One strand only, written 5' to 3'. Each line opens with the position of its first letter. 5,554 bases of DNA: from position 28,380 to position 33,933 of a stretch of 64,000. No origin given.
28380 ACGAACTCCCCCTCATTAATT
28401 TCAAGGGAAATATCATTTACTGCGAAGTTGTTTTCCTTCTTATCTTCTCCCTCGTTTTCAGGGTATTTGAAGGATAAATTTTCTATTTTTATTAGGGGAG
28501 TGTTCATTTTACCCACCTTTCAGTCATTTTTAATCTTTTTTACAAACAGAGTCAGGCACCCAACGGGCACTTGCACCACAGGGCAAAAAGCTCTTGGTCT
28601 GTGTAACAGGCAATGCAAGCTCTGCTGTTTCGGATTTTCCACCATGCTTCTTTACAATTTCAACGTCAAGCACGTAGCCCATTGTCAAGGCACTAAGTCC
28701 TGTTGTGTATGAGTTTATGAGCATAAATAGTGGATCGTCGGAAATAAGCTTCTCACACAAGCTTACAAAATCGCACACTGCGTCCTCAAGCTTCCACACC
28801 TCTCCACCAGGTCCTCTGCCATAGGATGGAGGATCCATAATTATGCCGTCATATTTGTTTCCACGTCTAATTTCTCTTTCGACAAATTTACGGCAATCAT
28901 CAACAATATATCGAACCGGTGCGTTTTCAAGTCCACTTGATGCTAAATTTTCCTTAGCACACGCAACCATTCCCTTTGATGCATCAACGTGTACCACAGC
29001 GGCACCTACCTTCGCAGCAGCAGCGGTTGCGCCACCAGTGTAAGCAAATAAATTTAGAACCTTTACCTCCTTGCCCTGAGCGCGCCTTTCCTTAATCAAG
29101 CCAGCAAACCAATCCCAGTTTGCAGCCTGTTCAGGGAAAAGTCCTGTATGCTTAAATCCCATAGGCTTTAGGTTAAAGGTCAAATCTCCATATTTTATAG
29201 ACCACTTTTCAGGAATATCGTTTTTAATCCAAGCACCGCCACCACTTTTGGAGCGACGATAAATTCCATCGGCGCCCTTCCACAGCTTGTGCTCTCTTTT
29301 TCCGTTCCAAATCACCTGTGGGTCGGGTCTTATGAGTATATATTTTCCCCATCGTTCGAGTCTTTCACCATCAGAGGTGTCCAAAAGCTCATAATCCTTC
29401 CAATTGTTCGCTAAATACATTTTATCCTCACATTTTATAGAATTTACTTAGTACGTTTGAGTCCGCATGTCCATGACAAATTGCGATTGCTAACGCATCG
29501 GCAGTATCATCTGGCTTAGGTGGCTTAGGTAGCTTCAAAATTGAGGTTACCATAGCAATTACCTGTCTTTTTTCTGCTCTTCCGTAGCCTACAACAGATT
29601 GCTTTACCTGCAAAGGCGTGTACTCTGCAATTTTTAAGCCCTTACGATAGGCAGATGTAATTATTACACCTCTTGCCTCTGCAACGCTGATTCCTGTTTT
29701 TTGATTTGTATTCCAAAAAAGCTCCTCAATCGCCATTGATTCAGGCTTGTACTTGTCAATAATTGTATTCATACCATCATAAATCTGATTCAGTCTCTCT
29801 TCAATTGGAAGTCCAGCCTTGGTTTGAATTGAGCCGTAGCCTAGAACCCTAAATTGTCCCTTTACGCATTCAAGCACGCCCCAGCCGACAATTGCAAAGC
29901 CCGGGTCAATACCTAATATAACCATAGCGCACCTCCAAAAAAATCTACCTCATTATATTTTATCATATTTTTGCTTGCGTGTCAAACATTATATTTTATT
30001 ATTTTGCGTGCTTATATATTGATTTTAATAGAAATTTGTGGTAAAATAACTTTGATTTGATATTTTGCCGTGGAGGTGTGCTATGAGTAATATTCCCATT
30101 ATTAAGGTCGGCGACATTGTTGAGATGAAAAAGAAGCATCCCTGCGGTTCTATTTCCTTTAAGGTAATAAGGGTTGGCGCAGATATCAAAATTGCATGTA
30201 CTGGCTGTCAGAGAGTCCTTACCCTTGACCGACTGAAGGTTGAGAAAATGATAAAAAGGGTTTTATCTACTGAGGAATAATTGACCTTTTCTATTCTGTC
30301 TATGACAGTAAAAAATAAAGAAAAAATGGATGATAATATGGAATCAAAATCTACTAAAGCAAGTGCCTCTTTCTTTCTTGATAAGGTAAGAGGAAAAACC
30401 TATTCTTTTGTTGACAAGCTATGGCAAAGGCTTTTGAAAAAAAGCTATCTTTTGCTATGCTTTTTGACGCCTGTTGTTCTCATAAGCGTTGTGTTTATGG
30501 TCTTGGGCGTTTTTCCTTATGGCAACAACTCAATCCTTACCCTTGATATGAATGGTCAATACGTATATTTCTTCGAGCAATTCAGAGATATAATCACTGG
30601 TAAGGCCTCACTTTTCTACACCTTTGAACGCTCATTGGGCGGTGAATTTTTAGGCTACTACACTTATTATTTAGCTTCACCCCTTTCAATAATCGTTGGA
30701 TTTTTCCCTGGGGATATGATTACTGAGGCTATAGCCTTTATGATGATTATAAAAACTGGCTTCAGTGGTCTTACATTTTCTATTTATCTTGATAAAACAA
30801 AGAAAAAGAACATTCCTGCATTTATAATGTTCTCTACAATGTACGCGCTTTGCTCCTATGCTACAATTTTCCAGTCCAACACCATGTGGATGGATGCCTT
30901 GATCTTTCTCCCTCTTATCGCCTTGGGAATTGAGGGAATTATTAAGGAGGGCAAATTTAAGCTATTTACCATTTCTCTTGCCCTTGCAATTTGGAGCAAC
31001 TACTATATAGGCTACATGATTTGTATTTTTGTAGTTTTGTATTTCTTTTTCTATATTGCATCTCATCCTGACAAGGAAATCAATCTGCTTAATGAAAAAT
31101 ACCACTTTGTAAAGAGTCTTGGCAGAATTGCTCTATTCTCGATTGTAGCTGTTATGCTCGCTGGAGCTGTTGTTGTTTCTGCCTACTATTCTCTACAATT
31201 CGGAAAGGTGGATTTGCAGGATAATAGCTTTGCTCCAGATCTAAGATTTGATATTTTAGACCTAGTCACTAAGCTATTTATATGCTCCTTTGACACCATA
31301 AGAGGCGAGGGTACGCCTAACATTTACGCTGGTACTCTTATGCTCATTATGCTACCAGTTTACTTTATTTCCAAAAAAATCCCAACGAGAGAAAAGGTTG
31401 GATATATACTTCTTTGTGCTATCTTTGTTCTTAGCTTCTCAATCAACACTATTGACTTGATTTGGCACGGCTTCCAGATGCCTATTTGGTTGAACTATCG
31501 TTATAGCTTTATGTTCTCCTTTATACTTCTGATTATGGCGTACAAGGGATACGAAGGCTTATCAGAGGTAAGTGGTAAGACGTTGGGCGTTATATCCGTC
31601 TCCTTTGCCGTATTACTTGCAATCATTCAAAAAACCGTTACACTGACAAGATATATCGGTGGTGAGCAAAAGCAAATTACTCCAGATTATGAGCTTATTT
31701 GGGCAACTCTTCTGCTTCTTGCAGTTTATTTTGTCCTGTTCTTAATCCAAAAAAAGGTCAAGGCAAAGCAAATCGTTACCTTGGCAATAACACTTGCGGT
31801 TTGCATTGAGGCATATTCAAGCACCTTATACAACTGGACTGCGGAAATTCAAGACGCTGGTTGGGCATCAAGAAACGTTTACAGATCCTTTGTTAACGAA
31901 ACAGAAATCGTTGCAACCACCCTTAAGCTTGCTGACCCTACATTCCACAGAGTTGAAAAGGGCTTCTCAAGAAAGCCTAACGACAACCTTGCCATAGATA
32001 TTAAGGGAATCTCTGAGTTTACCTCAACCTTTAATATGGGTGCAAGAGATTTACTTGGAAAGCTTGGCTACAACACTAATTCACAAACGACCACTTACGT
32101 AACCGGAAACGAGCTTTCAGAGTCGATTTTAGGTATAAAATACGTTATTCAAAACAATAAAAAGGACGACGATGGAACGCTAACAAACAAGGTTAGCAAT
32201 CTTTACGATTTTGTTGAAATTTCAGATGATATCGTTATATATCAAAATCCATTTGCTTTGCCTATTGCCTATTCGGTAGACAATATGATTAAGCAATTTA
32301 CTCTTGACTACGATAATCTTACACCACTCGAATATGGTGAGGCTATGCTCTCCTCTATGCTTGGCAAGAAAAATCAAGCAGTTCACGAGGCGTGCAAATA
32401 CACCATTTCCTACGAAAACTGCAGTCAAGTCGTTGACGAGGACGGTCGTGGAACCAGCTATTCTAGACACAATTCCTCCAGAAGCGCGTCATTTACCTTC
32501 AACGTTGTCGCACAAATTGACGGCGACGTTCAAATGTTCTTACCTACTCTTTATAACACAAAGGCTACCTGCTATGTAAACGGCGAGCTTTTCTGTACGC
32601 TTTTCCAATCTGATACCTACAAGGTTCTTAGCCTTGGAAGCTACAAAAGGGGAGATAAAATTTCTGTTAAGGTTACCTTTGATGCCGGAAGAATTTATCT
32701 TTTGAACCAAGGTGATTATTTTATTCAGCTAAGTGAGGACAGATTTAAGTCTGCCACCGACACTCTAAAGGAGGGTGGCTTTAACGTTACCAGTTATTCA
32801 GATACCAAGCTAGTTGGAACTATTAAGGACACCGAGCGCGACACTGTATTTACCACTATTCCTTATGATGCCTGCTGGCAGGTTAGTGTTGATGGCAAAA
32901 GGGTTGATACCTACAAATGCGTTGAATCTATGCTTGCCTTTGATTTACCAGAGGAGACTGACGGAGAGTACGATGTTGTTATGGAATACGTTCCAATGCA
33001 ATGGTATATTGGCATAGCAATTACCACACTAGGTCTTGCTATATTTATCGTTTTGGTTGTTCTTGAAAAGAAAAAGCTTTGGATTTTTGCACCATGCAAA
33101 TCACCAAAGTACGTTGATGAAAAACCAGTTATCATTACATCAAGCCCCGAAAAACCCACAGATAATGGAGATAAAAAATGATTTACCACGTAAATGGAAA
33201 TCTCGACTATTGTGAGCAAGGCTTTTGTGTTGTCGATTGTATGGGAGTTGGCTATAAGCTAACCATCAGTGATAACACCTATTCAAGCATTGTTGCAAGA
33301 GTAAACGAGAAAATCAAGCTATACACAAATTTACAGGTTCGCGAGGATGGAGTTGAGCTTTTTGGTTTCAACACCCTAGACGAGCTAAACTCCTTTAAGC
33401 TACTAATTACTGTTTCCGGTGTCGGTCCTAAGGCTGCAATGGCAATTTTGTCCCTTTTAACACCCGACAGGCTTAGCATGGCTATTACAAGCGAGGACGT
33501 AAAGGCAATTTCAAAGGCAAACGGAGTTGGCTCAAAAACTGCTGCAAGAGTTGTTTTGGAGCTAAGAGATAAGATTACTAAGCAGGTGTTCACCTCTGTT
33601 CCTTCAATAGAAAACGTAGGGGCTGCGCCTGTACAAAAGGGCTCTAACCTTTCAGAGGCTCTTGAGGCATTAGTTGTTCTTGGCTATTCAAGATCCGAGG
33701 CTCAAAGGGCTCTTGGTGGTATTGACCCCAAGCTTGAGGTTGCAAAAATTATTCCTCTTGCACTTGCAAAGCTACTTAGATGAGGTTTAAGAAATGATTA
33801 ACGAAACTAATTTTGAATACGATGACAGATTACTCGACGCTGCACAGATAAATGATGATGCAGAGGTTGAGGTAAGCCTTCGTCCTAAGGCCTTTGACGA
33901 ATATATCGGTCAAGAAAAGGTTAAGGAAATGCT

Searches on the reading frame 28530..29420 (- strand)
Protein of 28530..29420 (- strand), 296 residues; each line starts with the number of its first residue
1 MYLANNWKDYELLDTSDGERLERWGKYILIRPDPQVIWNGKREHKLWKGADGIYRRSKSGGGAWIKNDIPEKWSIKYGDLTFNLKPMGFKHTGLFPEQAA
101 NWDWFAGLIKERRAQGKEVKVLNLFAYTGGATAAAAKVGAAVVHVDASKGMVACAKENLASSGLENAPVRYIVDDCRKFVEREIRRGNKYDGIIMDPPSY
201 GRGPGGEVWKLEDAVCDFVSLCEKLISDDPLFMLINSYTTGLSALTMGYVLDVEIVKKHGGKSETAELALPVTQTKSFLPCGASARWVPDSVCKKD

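Call 54: search_protein_families(library=pfam, proteins=[window:28530-29420:-], max_evalue=0.00001)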
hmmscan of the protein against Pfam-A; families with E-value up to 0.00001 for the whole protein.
window:28530-29420:- (296 aa): 2 families
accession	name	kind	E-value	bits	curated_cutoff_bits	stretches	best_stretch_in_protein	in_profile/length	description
PF10672.15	Methyltrans_SAM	-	6.6e-14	52.3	27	1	58-203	71-209/286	S-adenosylmethionine-dependent methyltransferase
PF03602.21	Cons_hypoth95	-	5.5e-06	26.6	24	1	115-198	39-122/182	Conserved hypothetical protein 95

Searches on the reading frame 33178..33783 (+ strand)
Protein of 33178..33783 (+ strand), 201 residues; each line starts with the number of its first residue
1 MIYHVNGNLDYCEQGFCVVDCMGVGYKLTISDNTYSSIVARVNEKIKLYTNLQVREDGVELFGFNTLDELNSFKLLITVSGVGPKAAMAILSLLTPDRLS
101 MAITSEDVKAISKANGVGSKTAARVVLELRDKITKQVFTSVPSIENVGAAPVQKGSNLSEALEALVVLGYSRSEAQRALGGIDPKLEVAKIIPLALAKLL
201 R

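Call 54: search_protein_families(library=pfam, proteins=[window:33178-33783:+], max_evalue=0.00001)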
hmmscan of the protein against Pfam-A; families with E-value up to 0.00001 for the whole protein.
window:33178-33783:+ (201 aa): 3 families
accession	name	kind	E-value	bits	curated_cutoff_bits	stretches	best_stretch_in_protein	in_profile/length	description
PF01330.27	RuvA_N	-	1.6e-19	70.2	23.6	1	1-63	1-61/61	RuvA N terminal domain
PF14520.12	HHH_5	-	1.5e-14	54.6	27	1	73-131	1-57/57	Helix-hairpin-helix domain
PF07499.19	RuvA_C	-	5.7e-10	40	24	1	157-199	2-46/47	RuvA, C-terminal domain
